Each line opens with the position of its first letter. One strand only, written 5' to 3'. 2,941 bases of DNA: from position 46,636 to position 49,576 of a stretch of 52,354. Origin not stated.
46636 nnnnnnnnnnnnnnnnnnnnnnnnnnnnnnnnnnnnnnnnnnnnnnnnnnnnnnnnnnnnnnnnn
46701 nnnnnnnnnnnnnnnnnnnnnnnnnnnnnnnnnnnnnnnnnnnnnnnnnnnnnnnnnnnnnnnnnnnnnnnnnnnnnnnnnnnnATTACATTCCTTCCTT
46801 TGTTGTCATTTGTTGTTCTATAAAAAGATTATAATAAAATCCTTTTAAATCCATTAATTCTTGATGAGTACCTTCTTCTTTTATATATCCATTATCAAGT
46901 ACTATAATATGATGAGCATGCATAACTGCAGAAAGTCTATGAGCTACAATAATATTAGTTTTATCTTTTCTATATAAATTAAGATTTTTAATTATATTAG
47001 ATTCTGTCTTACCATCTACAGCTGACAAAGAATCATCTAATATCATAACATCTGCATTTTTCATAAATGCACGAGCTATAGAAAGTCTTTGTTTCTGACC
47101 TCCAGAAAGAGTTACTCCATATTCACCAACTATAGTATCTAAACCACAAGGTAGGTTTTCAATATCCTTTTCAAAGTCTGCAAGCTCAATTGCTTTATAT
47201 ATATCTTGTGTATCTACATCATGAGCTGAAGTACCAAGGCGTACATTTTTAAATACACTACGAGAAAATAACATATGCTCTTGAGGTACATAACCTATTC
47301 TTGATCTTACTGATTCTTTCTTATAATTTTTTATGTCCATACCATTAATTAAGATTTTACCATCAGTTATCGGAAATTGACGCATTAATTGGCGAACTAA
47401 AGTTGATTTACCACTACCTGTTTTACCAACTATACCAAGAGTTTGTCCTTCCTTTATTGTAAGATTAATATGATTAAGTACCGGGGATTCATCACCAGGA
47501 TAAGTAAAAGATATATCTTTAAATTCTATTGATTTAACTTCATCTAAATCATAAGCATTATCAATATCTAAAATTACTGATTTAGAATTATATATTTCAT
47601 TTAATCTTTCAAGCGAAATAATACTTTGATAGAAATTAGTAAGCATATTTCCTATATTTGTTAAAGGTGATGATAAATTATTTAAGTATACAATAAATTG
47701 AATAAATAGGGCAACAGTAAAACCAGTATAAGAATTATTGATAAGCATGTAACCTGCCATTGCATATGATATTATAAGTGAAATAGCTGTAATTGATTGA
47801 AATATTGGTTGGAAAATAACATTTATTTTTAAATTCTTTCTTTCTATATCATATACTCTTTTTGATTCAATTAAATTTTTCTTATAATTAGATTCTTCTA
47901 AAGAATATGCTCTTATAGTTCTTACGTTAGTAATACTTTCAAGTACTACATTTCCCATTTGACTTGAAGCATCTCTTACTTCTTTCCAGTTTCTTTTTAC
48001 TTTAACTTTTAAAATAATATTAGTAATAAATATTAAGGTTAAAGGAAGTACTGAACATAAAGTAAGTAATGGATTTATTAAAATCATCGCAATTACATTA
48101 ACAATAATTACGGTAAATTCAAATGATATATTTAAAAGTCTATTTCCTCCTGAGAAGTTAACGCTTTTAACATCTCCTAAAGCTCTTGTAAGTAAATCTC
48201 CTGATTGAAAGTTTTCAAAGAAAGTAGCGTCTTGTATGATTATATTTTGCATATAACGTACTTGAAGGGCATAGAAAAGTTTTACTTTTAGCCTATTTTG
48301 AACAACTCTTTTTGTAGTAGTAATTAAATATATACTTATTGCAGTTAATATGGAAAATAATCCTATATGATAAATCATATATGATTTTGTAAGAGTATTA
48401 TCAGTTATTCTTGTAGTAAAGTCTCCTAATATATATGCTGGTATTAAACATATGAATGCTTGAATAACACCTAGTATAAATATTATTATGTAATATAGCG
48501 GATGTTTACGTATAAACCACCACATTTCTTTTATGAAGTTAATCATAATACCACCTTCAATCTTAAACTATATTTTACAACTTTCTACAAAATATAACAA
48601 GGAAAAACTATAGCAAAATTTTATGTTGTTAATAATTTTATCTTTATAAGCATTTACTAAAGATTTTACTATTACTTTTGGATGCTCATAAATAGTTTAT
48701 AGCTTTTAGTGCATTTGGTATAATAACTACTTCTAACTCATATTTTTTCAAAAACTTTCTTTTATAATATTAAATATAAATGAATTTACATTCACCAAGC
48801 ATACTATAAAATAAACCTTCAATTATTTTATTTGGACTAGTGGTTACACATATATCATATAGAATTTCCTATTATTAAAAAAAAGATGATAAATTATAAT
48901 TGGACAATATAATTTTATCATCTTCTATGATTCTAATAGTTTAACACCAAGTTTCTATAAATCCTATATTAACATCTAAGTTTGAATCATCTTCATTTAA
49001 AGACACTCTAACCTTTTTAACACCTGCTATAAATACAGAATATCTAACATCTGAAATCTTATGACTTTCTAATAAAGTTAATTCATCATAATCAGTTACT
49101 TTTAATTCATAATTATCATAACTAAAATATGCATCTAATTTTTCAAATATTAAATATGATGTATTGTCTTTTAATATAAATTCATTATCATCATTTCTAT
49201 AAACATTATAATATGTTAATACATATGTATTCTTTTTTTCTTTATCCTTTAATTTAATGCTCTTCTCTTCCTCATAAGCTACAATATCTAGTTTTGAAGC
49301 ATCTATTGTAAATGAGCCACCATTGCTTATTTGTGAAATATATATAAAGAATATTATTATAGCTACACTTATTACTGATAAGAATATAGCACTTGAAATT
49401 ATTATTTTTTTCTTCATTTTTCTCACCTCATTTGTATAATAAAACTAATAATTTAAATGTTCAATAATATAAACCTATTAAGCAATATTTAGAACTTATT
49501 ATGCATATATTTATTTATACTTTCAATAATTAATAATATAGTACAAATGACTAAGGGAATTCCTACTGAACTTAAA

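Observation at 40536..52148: Duplicated LytTR regulator / AgrC-like kinase island flanking an ABC exporter, with no detectable pheromone gene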

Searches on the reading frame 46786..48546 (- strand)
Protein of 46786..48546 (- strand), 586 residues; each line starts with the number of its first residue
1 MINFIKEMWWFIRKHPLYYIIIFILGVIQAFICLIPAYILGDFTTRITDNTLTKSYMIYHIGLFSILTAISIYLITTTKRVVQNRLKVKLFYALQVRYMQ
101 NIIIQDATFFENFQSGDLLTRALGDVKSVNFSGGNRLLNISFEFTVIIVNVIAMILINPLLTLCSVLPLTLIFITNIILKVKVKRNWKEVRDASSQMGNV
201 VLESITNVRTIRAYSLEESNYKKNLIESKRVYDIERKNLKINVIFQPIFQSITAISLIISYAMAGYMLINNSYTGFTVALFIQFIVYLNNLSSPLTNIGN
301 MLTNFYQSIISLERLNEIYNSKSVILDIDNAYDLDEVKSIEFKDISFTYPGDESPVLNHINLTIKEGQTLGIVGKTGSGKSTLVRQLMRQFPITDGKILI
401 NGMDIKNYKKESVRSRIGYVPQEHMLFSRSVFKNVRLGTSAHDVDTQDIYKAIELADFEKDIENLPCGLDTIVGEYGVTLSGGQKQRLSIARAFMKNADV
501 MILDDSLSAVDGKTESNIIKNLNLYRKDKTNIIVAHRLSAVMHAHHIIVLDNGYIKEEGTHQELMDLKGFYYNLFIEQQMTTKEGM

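Call 3: search_protein_families(library=pfam, proteins=[window:46786-48546:-], max_evalue=0.1)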
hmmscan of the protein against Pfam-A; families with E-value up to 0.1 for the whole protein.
window:46786-48546:- (586 aa): 23 families
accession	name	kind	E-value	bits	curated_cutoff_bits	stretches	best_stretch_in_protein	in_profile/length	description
PF00005.33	ABC_tran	-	5.5e-33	114.9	25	1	357-506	1-135/137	ABC transporter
PF00664.28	ABC_membrane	-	1.5e-27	97.4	28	1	20-289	2-271/274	ABC transporter transmembrane region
PF00931.28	NB-ARC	-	0.00014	21.6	23.5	1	365-394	16-45/248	NB-ARC domain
PF02463.25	SMC_N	-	0.00018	21.5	40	1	370-548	27-209/220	RecF/RecN/SMC N terminal domain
PF01935.23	DUF87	-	0.00021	21.9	23.2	1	369-400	25-57/220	Helicase HerA, central domain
PF00006.31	ATP-synt_ab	-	0.00087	19.4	29.5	1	362-404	9-50/213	ATP synthase alpha/beta family, nucleotide-binding domain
PF13401.12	AAA_22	-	0.0047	17.7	27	1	370-401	8-33/130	AAA domain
PF13191.12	AAA_16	-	0.0069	17.3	32.6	1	368-394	25-51/167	AAA ATPase domain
PF13555.12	AAA_29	-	0.011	15.9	27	1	364-384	19-39/61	P-loop containing region of AAA domain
PF09818.15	ABC_ATPase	-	0.012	15.1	23.2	0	451-511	130-189/283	P-loop domain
PF12775.13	AAA_7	-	0.013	15.4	25.8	1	360-392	26-58/181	P-loop containing dynein motor region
PF01926.29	MMR_HSR1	-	0.014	15.9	21.9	1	370-393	2-25/113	50S ribosome-binding GTPase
PF13671.12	AAA_33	-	0.015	16.1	27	1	372-392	4-24/143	AAA domain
PF03266.21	NTPase_1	-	0.015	15.6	23.9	0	370-419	2-49/168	NTPase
PF03193.22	RsgA_GTPase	-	0.027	14.7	30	1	357-390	97-129/174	RsgA GTPase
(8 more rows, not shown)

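Call 4: search_protein_families(library=ncbifam, proteins=[window:46786-48546:-], max_evalue=0.1)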
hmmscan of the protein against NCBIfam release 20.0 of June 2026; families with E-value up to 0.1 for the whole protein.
window:46786-48546:- (586 aa): 196 families (the best 25 are shown)
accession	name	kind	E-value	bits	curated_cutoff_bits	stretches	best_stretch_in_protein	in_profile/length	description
NF000474.1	tet_ABC_46_A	exception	1.7e-113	380.2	1250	1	5-580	2-570/574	tetracycline efflux ABC transporter Tet(46) subunit A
NF008055.0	PRK10789.1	equivalog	9.9e-106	354.5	845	1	4-581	4-574/590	SmdA family multidrug ABC transporter permease/ATP-binding protein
TIGR02203.1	MsbA_lipidA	equivalog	3e-94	316.6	602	1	19-575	12-566/572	lipid A export permease/ATP-binding protein MsbA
TIGR02204.1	MsbA_rel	hypoth_equivalog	9.6e-91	305.2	780.4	1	3-574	4-571/576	ABC transporter, permease/ATP-binding protein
NF045513.1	HepA_fam_ABC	equivalog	9.7e-87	291.8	725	1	53-575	89-606/610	heterocyst formation ABC transporter subunit HepA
TIGR00958.1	3a01208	subfamily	1.3e-86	291.5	874.6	1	13-574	158-710/711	antigen peptide transporter 2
TIGR01193.1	bacteriocin_ABC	subfamily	7e-85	286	523.85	1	12-575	151-706/708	peptide cleavage/export ABC transporter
TIGR03797.1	NHLM_micro_ABC2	equivalog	1.7e-84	284.7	709.4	1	20-578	139-685/686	NHLP bacteriocin export ABC transporter permease/ATPase subunit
NF052233.1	CphA_assoc_ABC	equivalog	9.6e-83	278.8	880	1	71-583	242-748/766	cyanophycin metabolism-associated ABC transporter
TIGR01846.1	type_I_sec_HlyB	subfamily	4e-81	273.3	725.55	1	67-578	195-692/694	type I secretion system permease/ATPase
NF010178.0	PRK13657.1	equivalog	8.7e-81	272.1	733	1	18-584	20-576/588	glucan ABC transporter ATP-binding protein/ permease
NF008381.0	PRK11176.1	equivalog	7e-78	262.4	867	1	49-575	60-576/582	lipid A ABC transporter ATP-binding protein/permease MsbA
TIGR03796.1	NHLM_micro_ABC1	equivalog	4.8e-77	259.8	853.3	1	25-574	158-708/710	NHLP family bacteriocin export ABC transporter peptidase/permease/ATPase subunit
NF008364.0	PRK11160.1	equivalog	3.4e-75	253.8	630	1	78-574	79-571/575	heme ABC transporter ATP-binding protein/permease CydC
TIGR03375.1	type_I_sec_LssB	subfamily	7.1e-75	252.6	693.1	1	140-566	270-690/696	type I secretion system permease/ATPase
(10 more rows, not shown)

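Call 54: find_related_loci(query=window:46786-48546:-, collection=genome_contigs, flank=10000)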
Query window:46786-48546:- (586 aa) in genome_contigs; peptide patterns used: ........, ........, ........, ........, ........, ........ (x = any residue, [..] = any of these).
63 stretches matched a pattern; 17 encode a relative of the query (tblastn E <= 1e-3); 17 distinct loci.
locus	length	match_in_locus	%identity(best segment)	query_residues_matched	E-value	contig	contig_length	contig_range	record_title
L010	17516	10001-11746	83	3-585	0e+0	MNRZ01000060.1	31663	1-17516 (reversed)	MAG: Clostridium sp. CAG:307_30_263 Ley3_66761_scaffold_1485, whole genome shotgun sequence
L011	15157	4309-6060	79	1-584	0e+0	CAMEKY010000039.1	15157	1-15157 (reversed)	MAG: uncultured Clostridium sp. isolate SRR15057923_bin.10_metaWRAP_v1.3_MAG genome assembly, contig: ERZ10407387.1368,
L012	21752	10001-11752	78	1-584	0e+0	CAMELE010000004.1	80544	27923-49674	MAG: uncultured Mollicutes bacterium isolate SRR11489748_bin.2_metaWRAP_v1.3_MAG genome assembly, contig: ERZ11466799.14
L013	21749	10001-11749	76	1-585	0e+0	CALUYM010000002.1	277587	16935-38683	MAG: uncultured Anaeroplasmataceae bacterium isolate BRZ_QB__bin29 genome assembly, contig: BRZ_QB__NODE_11_length_27758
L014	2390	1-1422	85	107-580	0e+0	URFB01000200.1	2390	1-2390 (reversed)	uncultured Mollicutes bacterium isolate UMGS940 genome assembly, contig: NODE_4384_length_2390_cov_1.916488, whole genom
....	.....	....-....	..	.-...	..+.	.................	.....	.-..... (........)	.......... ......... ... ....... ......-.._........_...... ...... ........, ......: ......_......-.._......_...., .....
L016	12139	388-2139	68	1-584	0e+0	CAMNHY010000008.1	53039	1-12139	MAG: uncultured Clostridium sp. isolate SRR873598_bin.106_metaWRAP_v1.3_MAG genome assembly, contig: NODE.829_length_530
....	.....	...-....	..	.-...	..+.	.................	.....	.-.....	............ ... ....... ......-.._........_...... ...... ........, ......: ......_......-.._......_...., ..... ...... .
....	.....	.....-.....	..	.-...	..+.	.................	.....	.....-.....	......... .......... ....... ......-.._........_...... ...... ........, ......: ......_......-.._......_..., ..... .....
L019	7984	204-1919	29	12-586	7e-66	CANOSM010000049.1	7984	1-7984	MAG TPA_asm: uncultured Clostridium sp. isolate SRR15604499_bin.60_metawrap_v1.3_MAG genome assembly, contig: NODE.7324_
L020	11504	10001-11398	31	108-578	6e-56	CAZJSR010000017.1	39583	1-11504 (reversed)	MAG TPA_asm: uncultured Anaeroplasmataceae bacterium isolate SRP313737_co1_41 genome assembly, contig: NODE_1613_length_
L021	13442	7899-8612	29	322-558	2e-19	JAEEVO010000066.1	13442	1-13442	MAG: Lachnospiraceae bacterium isolate Tb.RUG.456 NODE_20504_length_13442_cov_1.492602, whole genome shotgun sequence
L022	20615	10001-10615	26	340-553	2e-14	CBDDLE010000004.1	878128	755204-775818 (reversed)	MAG: Hyphomicrobiales bacterium isolate 6ef8028f-91e4-47aa-8471-d071e6daa20a genome assembly, contig: contig_4, whole ge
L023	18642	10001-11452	24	356-552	2e-11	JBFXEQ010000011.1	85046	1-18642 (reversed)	MAG: Bacteroidales bacterium isolate CA_2019_TPIn_12 NODE_972_length_85046_cov_7.521085_TPIn, whole genome shotgun seque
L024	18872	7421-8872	24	356-552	2e-10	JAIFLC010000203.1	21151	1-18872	MAG: Bacteroidetes bacterium isolate bin_153 scaffold_4658, whole genome shotgun sequence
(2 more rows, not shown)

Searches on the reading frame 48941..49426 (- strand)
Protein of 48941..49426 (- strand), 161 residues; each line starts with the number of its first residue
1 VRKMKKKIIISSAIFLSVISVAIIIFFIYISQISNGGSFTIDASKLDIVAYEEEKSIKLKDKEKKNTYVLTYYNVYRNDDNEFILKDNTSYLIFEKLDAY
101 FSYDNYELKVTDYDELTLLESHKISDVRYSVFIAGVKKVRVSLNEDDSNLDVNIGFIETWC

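Call 3: search_protein_families(library=pfam, proteins=[window:48941-49426:-], max_evalue=0.1)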
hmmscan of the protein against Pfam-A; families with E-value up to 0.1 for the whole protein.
window:48941-49426:- (161 aa): 1 family
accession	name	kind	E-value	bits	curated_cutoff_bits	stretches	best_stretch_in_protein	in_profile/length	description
PF24146.1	K1-lyase_C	-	0.034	15.1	27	0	11-45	24-58/70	K1 capsule-specific polysaccharide lyase, C-terminal domain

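Call 4: search_protein_families(library=ncbifam, proteins=[window:48941-49426:-], max_evalue=0.1)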
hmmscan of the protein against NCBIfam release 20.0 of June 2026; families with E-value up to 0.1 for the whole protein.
window:48941-49426:- (161 aa): 2 families
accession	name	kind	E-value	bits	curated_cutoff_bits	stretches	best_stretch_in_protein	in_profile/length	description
NF003840.0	PRK05421.1-2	equivalog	0.02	14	163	1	4-83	1-77/282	endonuclease/exonuclease/phosphatase family protein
NF012210.0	PDxFFG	equivalog_domain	0.022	14.2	150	1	3-104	4-106/269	PDxFFG protein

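Call 61: search_protein_families(library=phrogs, proteins=[window:48941-49426:-], max_evalue=0.01)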
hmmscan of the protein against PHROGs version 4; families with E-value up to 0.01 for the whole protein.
window:48941-49426:- (161 aa): 0 families

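Call 82: find_encoding_contigs(protein=window:48941-49417:-, flank=8000, max_places=6)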
Protein window:48941-49417:- (158 aa): no gene with exactly this product is on record in the collection.

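Call 97: search_protein_families(library=padloc, proteins=[window:48941-49426:-], max_evalue=0.001)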
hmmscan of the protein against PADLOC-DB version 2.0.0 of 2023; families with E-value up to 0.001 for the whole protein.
window:48941-49426:- (161 aa): 0 families

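Call 98: predict_structure(protein=window:48941-49417:-)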
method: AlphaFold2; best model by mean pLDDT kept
length: 158 residues; sequences in the alignment: 1
mean_pLDDT: 42.0   pTM: 0.30
mean pLDDT of the five models: 42.0, 41.0, 39.0, 37.5, 31.7
residues with pLDDT >= 90: 0; 70-90: 0; 50-70: 26; < 50: 132
segments of 3 or more residues with pLDDT < 50: 23-72, 78-81, 83-158
pLDDT, mean of each block of 10 residues (from residue 1): 55 62 42 44 34 32 44 51 44 30 31 35 41 42 44 42
secondary structure, 60 per line:
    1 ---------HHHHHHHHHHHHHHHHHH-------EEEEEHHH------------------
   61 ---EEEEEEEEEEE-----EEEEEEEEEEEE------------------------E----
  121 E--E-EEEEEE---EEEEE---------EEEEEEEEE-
elements in order: H10-27 E35-39 E64-74 E80-91 E126-131 E135-139 E149-157
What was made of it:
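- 48941..49417 (-): 158-aa N-terminally anchored extracellular protein, last gene of operon B; no known family. AF2 model unusable (call 98).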
